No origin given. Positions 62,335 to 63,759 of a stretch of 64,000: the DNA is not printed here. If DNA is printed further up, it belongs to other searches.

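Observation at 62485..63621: Second gene with a forced AUU/AUA start: nucleotidyltransferase with the same SD-6nt-ATT geometry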

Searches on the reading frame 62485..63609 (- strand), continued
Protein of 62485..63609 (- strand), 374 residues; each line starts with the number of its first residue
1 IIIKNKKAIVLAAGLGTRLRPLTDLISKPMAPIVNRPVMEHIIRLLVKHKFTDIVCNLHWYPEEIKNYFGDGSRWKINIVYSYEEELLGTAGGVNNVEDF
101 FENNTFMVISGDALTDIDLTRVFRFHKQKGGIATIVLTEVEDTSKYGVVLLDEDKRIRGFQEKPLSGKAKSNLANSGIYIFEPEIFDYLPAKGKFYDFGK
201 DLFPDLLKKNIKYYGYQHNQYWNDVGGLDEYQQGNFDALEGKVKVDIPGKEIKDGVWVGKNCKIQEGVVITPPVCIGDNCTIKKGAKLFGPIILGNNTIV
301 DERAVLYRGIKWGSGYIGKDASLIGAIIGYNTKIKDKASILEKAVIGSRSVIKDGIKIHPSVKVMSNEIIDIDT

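Call 10: find_encoding_contigs(protein=P0001, flank=3000, max_places=4)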
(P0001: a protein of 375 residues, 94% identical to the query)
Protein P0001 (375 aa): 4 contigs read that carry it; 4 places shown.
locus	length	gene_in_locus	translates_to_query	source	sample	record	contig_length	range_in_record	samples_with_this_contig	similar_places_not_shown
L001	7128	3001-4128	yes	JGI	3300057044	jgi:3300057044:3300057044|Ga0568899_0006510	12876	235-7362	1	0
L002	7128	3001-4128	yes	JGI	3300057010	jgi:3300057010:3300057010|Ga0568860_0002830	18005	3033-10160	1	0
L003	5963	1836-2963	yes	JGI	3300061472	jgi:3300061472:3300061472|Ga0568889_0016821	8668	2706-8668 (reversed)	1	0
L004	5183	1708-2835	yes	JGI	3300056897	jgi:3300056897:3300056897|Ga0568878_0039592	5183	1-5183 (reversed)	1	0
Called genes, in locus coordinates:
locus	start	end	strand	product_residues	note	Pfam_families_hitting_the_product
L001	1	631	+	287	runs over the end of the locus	?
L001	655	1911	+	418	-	PF05221:AdoHcyase, PF02826:2-Hacid_dh_C (weak), PF00670:AdoHcyase_NAD, PF07991:KARI_N (weak)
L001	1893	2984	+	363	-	PF01008:IF-2B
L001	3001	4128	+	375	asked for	PF00483:NTP_transferase, PF12804:NTP_transf_3 (weak), PF00132:Hexapep (weak), PF14602:Hexapep_2 (faint), PF25087:GMPPB_C, PF25084:LbH_EIF2B (weak)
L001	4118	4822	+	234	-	PF18912:DZR_2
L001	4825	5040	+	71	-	PF00313:CSD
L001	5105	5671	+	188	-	PF02482:Ribosomal_S30AE, PF16321:Ribosom_S30AE_C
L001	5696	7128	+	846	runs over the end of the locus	PF07517:SecA_DEAD, PF00270:DEAD (weak), PF01043:SecA_PP_bind, PF21090:P-loop_SecA, PF07516:SecA_SW, PF02810:SEC-C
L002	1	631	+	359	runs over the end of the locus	PF01380:SIS, PF10432:bact-PGI_C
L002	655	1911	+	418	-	PF05221:AdoHcyase, PF02826:2-Hacid_dh_C (weak), PF00670:AdoHcyase_NAD, PF07991:KARI_N (weak)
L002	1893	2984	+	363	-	PF01008:IF-2B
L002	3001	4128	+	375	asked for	PF00483:NTP_transferase, PF12804:NTP_transf_3 (weak), PF00132:Hexapep (weak), PF14602:Hexapep_2 (faint), PF25087:GMPPB_C, PF25084:LbH_EIF2B (weak)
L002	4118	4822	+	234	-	PF18912:DZR_2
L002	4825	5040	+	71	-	PF00313:CSD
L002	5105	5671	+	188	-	PF02482:Ribosomal_S30AE, PF16321:Ribosom_S30AE_C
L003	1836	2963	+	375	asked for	PF00483:NTP_transferase, PF12804:NTP_transf_3 (weak), PF00132:Hexapep (weak), PF14602:Hexapep_2 (faint), PF25087:GMPPB_C, PF25084:LbH_EIF2B (weak)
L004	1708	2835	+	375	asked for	PF00483:NTP_transferase, PF12804:NTP_transf_3 (weak), PF00132:Hexapep (weak), PF14602:Hexapep_2 (faint), PF25087:GMPPB_C, PF25084:LbH_EIF2B (weak)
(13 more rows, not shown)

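Call 11: find_encoding_contigs(protein=P0002, flank=3000, max_places=4)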
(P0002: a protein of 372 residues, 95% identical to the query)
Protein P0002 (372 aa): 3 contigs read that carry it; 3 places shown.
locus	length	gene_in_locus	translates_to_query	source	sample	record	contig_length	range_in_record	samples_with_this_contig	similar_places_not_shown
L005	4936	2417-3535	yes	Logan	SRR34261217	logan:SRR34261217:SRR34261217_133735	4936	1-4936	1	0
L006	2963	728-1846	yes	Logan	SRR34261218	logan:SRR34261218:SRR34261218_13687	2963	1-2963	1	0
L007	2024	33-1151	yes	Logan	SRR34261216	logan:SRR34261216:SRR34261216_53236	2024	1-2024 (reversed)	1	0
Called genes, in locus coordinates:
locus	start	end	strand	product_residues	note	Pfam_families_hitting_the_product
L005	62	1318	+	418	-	PF05221:AdoHcyase, PF02826:2-Hacid_dh_C (weak), PF00670:AdoHcyase_NAD, PF07991:KARI_N (weak)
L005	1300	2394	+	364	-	PF01008:IF-2B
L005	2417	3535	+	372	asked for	PF00483:NTP_transferase, PF12804:NTP_transf_3 (weak), PF00132:Hexapep (weak), PF14602:Hexapep_2 (faint), PF25087:GMPPB_C, PF25084:LbH_EIF2B (weak)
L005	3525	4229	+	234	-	PF18912:DZR_2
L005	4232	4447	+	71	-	PF00313:CSD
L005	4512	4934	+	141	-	?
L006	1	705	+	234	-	?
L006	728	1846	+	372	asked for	PF00483:NTP_transferase, PF12804:NTP_transf_3 (weak), PF00132:Hexapep (weak), PF14602:Hexapep_2 (faint), PF25087:GMPPB_C, PF25084:LbH_EIF2B (weak)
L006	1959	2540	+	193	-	-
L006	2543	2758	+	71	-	PF00313:CSD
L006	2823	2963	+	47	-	?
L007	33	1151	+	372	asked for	PF00483:NTP_transferase, PF12804:NTP_transf_3 (weak), PF00132:Hexapep (weak), PF14602:Hexapep_2 (faint), PF25087:GMPPB_C, PF25084:LbH_EIF2B (weak)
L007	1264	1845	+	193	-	-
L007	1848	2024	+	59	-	?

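Call 13: find_encoding_contigs(protein=window:62485-63522:-, flank=3000, max_places=10)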
Protein window:62485-63522:- (345 aa): 2 contigs read that carry it; 2 places shown.
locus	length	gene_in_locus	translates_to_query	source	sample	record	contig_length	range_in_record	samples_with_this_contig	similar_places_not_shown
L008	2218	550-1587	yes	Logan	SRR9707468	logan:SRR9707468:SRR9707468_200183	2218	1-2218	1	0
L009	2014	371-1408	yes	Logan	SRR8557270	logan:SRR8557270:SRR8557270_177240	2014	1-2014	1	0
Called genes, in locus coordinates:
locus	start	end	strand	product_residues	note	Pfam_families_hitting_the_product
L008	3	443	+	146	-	?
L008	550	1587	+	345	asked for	PF00483:NTP_transferase, PF00132:Hexapep (weak), PF14602:Hexapep_2 (faint), PF25084:LbH_EIF2B, PF25087:GMPPB_C (weak)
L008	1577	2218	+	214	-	?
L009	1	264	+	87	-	?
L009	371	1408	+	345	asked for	PF00483:NTP_transferase, PF00132:Hexapep (weak), PF14602:Hexapep_2 (faint), PF25084:LbH_EIF2B, PF25087:GMPPB_C (weak)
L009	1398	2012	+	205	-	?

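Call 16: find_encoding_contigs(protein=P0110, flank=2000, max_places=3)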
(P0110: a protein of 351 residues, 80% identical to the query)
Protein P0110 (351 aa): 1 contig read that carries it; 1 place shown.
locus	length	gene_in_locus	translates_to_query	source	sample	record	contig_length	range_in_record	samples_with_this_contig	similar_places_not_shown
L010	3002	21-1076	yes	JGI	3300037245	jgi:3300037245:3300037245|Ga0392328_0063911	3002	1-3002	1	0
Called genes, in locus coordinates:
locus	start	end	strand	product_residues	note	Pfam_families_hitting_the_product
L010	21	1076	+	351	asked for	PF00483:NTP_transferase, PF25084:LbH_EIF2B, PF00132:Hexapep, PF25087:GMPPB_C (weak)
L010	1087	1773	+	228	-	PF18912:DZR_2 (weak), PF00156:Pribosyltran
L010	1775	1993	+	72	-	PF00313:CSD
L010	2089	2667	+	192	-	PF02482:Ribosomal_S30AE, PF16321:Ribosom_S30AE_C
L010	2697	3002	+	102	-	?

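Call 17: find_encoding_contigs(protein=P0023, flank=2000, max_places=3)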
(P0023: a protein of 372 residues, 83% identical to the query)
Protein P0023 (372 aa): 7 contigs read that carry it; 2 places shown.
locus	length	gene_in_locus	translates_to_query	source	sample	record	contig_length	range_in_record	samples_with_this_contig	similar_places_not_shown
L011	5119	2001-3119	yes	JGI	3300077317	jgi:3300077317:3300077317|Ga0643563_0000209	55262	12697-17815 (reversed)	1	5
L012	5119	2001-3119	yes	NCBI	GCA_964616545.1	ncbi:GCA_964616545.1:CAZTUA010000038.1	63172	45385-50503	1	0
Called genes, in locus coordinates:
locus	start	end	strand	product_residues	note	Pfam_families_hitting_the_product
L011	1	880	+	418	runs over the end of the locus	PF05221:AdoHcyase, PF02826:2-Hacid_dh_C (weak), PF00670:AdoHcyase_NAD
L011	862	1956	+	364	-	PF01008:IF-2B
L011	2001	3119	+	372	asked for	PF00483:NTP_transferase, PF12804:NTP_transf_3 (weak), PF14602:Hexapep_2 (faint), PF25084:LbH_EIF2B, PF00132:Hexapep (weak), PF25087:GMPPB_C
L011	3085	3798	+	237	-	PF18912:DZR_2, PF00156:Pribosyltran (weak)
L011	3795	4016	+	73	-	PF00313:CSD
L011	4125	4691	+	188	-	PF02482:Ribosomal_S30AE, PF16321:Ribosom_S30AE_C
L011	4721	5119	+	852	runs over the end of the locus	PF07517:SecA_DEAD, PF00270:DEAD (faint), PF01043:SecA_PP_bind, PF21090:P-loop_SecA, PF07516:SecA_SW, PF02810:SEC-C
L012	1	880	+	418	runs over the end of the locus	PF05221:AdoHcyase, PF02826:2-Hacid_dh_C (weak), PF00670:AdoHcyase_NAD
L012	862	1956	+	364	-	PF01008:IF-2B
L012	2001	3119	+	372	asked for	PF00483:NTP_transferase, PF12804:NTP_transf_3 (weak), PF14602:Hexapep_2 (faint), PF25084:LbH_EIF2B, PF00132:Hexapep (weak), PF25087:GMPPB_C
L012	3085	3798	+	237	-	PF18912:DZR_2, PF00156:Pribosyltran (weak)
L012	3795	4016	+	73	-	PF00313:CSD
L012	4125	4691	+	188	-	PF02482:Ribosomal_S30AE, PF16321:Ribosom_S30AE_C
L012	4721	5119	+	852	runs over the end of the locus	PF07517:SecA_DEAD, PF00270:DEAD (faint), PF01043:SecA_PP_bind, PF21090:P-loop_SecA, PF07516:SecA_SW, PF02810:SEC-C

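Call 29: find_related_loci(query=window:62488-63603:-, collection=metagenome_contigs, flank=1500)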
Query seq(372 aa) (372 aa) in metagenome_contigs; peptide patterns used: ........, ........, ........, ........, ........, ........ (x = any residue, [..] = any of these).
600 stretches matched a pattern (row limit reached: there are more); 476 encode a relative of the query (tblastn E <= 1e-3); the best 80 are kept; 80 distinct loci.
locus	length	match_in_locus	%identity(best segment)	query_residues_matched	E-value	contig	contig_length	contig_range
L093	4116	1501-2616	99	1-372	0e+0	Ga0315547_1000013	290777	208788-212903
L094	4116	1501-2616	87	1-372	0e+0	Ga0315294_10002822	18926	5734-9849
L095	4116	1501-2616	87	1-372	0e+0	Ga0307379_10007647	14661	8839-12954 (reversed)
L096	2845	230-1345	86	1-372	0e+0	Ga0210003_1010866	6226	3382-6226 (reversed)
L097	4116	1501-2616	85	1-372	0e+0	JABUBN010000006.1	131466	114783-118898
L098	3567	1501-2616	84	1-372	0e+0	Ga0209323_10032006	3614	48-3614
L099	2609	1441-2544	86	5-372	0e+0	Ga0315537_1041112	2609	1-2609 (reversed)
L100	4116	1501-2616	85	1-372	0e+0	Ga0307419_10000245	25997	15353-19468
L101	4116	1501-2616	85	1-372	0e+0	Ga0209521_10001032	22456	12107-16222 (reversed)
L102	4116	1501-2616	85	1-372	0e+0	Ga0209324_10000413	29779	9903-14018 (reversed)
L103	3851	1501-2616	85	1-372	0e+0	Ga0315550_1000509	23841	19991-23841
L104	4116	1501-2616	85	1-372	0e+0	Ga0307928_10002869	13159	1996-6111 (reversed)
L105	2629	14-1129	85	1-372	0e+0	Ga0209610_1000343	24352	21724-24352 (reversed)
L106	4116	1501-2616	83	1-372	0e+0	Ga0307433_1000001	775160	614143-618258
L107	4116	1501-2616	84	1-372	0e+0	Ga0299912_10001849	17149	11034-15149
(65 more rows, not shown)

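Call 55: search_solved_structures(query=window:62485-63603:-, max_evalue=1e-20, show_alignments=1)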
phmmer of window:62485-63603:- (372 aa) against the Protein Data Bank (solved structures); distinct sequences matched with E-value up to 1e-20: 7.
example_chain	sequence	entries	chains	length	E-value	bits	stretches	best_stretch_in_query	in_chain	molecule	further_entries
8x7s_B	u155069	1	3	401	9.5e-75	254.9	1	4-326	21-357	UTP--glucose-1-phosphate uridylyltransferase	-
7whr_B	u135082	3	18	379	1.7e-39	138.9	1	4-366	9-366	Nucleotidyl transferase family protein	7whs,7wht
7x8j_A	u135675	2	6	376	1.3e-38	136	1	4-335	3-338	Mannose-1-phosphate guanylyltransferase 1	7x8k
8yre_D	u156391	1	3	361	1.9e-38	135.4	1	5-334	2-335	Mannose-1-phosphate guanylyltransferase 1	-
7d72_K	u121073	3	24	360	2.1e-31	112.2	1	5-353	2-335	Mannose-1-phosphate guanyltransferase beta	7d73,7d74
4y7t_A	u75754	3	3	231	4.4e-24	88.1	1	5-230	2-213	Nucleotidyl transferase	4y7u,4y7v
3hl3_A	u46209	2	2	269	2.8e-22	82.2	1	4-233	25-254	Glucose-1-phosphate thymidylyltransferase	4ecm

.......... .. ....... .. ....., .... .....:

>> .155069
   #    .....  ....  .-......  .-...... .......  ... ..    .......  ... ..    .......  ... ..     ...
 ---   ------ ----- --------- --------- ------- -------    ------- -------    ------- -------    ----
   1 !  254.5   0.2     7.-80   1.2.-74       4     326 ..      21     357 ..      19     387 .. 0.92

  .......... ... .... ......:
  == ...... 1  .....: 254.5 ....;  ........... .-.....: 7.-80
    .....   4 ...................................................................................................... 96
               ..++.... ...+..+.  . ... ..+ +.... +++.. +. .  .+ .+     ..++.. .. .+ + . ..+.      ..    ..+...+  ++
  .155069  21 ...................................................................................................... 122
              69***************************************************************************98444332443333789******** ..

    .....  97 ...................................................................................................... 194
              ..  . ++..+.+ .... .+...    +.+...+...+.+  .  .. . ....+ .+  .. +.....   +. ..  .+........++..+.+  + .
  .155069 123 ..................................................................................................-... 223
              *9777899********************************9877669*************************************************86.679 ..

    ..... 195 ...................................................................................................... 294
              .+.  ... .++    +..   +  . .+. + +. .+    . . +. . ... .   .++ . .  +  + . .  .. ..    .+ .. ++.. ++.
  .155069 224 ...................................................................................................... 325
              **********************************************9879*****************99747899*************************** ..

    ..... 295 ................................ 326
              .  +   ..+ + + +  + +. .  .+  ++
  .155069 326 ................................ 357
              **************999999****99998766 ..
